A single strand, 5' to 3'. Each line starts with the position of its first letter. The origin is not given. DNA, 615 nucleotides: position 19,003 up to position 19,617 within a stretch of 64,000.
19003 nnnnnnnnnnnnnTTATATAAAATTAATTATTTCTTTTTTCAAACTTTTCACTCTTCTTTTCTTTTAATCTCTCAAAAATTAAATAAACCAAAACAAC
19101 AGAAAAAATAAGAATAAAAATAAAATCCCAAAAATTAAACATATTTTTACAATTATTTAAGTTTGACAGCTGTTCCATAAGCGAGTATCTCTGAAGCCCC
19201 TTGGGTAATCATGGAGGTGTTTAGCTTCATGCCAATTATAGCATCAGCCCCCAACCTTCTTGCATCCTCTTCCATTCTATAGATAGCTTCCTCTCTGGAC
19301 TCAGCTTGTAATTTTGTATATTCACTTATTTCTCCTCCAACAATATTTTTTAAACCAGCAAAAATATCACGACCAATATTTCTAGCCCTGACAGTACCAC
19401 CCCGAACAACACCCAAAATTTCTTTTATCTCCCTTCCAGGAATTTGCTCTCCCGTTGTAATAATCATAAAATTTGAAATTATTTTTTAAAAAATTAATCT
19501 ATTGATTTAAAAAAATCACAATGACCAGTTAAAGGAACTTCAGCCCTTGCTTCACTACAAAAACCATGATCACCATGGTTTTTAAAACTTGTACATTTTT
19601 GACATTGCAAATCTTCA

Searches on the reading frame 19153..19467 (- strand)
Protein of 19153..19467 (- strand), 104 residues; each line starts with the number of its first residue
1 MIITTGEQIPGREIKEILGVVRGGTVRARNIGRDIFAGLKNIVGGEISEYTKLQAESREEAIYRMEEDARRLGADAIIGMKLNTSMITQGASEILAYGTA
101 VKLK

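Call 41: search_protein_families(library=pfam, proteins=[window:19153-19467:-], max_evalue=0.01)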
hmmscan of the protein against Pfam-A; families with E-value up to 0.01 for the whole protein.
window:19153-19467:- (104 aa): 3 families
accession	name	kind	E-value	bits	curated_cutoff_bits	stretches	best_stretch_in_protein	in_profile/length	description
PF01906.23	YbjQ_1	-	3.4e-40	137.3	23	1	1-103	1-103/103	Putative heavy-metal-binding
PF11524.14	SeleniumBinding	-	7.7e-05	23.4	27.9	0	2-40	8-43/82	Selenium binding protein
PF23025.1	YbjQ_2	-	0.003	18.3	29.1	1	55-103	46-101/103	C2 domain-containing protein 5, YbjQ-like domain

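Call 79: find_encoding_contigs(protein=window:19153-19467:-, flank=6000, max_places=8)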
Protein window:19153-19467:- (104 aa): 9 contigs read that carry it; 8 places shown.
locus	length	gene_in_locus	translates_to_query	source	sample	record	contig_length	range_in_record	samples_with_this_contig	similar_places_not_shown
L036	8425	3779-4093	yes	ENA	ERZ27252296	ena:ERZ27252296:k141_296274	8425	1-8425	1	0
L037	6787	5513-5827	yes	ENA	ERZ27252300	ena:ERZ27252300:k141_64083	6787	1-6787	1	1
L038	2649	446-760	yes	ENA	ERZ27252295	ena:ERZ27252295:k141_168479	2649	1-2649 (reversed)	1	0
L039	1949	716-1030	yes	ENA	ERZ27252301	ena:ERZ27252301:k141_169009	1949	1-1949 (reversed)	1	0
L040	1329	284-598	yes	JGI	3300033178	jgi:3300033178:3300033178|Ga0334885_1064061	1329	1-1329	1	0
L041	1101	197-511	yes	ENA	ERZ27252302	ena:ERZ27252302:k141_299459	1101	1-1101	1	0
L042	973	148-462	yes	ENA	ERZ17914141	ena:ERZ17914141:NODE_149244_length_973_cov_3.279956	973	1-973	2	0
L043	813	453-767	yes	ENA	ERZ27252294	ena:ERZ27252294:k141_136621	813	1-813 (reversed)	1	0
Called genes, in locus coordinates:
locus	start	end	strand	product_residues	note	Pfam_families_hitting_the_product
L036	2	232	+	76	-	?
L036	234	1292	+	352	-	PF01512:Complex1_51K, PF10589:NADH_4Fe-4S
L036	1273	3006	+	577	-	PF13510:Fer2_4, PF12838:Fer4_7 (weak), PF02906:Fe_hyd_lg_C, PF02256:Fe_hyd_SSU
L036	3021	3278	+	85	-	PF21699:TM1266-like (weak)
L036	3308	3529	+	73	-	PF18893:DUF5652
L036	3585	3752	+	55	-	-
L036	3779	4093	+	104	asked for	PF01906:YbjQ_1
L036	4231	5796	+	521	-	PF07963:N_methyl, PF09603:Fib_succ_major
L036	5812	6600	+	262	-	-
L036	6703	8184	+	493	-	PF01743:PolyA_pol, PF12627:PolyA_pol_RNAbd, PF01966:HD, PF13735:tRNA_NucTran2_2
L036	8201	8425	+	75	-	?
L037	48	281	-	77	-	-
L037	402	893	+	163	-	-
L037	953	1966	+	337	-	PF00044:Gp_dh_N, PF02800:Gp_dh_C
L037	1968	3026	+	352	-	PF01512:Complex1_51K, PF10589:NADH_4Fe-4S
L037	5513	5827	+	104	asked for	PF01906:YbjQ_1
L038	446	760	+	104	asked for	PF01906:YbjQ_1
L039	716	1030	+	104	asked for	PF01906:YbjQ_1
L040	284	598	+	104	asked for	PF01906:YbjQ_1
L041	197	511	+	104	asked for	PF01906:YbjQ_1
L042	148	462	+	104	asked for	PF01906:YbjQ_1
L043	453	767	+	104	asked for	PF01906:YbjQ_1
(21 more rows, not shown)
